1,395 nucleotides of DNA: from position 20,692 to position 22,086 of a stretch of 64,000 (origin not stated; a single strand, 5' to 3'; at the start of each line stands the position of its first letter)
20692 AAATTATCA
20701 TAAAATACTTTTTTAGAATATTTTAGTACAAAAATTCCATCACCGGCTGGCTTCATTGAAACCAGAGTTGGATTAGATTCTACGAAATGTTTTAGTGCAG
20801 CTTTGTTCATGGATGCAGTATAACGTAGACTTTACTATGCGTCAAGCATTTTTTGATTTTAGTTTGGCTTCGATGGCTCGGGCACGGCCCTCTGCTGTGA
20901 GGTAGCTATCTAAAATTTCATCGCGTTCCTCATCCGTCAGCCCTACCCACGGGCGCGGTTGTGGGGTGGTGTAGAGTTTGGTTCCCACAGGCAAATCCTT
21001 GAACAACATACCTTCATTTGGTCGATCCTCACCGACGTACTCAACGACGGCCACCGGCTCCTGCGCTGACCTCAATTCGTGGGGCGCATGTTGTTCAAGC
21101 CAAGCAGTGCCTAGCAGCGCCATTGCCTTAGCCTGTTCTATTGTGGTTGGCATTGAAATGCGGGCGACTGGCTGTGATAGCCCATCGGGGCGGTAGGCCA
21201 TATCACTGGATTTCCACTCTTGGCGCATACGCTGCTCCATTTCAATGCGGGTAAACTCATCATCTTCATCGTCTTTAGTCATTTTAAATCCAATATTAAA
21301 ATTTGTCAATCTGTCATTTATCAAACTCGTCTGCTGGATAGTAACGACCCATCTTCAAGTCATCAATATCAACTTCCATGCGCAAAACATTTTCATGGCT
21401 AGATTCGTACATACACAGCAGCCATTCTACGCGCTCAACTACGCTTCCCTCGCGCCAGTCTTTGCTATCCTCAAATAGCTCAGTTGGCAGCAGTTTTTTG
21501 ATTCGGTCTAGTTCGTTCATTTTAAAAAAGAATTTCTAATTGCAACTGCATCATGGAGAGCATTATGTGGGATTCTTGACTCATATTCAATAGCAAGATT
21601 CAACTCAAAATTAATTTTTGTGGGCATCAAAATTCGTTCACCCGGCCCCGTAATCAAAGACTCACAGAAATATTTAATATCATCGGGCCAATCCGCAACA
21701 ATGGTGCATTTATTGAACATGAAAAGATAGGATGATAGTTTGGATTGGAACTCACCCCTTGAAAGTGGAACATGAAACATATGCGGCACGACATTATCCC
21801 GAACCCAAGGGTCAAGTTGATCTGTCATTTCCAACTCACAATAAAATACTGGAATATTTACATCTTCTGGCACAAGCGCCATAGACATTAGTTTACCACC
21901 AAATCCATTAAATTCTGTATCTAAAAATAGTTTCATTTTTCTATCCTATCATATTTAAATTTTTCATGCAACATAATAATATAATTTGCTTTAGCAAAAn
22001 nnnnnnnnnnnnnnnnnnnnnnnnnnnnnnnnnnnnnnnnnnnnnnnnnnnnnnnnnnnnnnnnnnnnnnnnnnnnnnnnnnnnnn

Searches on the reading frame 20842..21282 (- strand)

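Call 13: search_protein_families(library=phrogs, proteins=[window:20842-21282:-], max_evalue=0.001)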
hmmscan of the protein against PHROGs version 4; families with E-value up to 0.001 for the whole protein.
window:20842-21282:- (146 aa): 1 family
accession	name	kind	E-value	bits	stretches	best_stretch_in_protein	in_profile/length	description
phrog_12083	-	unknown function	1.1e-05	26.3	1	41-72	55-86/195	-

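Call 59: search_protein_families(library=pfam, proteins=[window:20842-21282:-], max_evalue=0.01)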
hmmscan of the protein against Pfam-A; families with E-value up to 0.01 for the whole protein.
window:20842-21282:- (146 aa): 0 families

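Call 71: search_protein_families(library=pfam, proteins=[window:20842-21282:-], max_evalue=0.01)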
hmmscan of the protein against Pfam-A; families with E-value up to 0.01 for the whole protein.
window:20842-21282:- (146 aa): 0 families

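Call 73: search_protein_families(library=padloc, proteins=[window:20842-21282:-], max_evalue=0.01)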
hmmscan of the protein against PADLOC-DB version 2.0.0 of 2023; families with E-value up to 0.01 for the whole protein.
window:20842-21282:- (146 aa): 0 families

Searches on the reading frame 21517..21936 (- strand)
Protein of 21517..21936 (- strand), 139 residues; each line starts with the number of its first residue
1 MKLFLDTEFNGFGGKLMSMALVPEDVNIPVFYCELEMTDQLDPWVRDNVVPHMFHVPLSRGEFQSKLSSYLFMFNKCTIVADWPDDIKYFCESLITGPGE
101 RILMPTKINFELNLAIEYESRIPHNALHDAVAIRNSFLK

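Call 13: search_protein_families(library=phrogs, proteins=[window:21517-21936:-], max_evalue=0.001)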
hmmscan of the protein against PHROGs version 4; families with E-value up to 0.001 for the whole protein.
window:21517-21936:- (139 aa): 2 families
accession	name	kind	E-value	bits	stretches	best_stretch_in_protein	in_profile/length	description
phrog_2259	-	DNA, RNA and nucleotide metabolism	7.7e-27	95.1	1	1-137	7-169/186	Rnase H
phrog_31349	-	unknown function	0.00011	22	0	72-133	292-357/440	-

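Call 59: search_protein_families(library=pfam, proteins=[window:21517-21936:-], max_evalue=0.01)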
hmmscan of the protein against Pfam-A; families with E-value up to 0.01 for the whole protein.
window:21517-21936:- (139 aa): 0 families

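Call 73: search_protein_families(library=padloc, proteins=[window:21517-21936:-], max_evalue=0.01)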
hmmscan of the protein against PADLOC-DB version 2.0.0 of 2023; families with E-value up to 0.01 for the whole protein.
window:21517-21936:- (139 aa): 0 families

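Call 91: search_solved_structures(query=window:21517-21936:-, max_evalue=1)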
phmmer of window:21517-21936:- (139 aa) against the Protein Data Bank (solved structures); distinct sequences matched with E-value up to 1: 2.
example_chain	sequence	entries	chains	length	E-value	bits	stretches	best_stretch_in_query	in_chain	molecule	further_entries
8gvi_A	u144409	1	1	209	0.12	15.4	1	68-116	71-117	H25-11 TCR alpha chain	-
8gvb_A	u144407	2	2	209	0.6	13.1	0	68-116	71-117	TD08 TCR alpha chain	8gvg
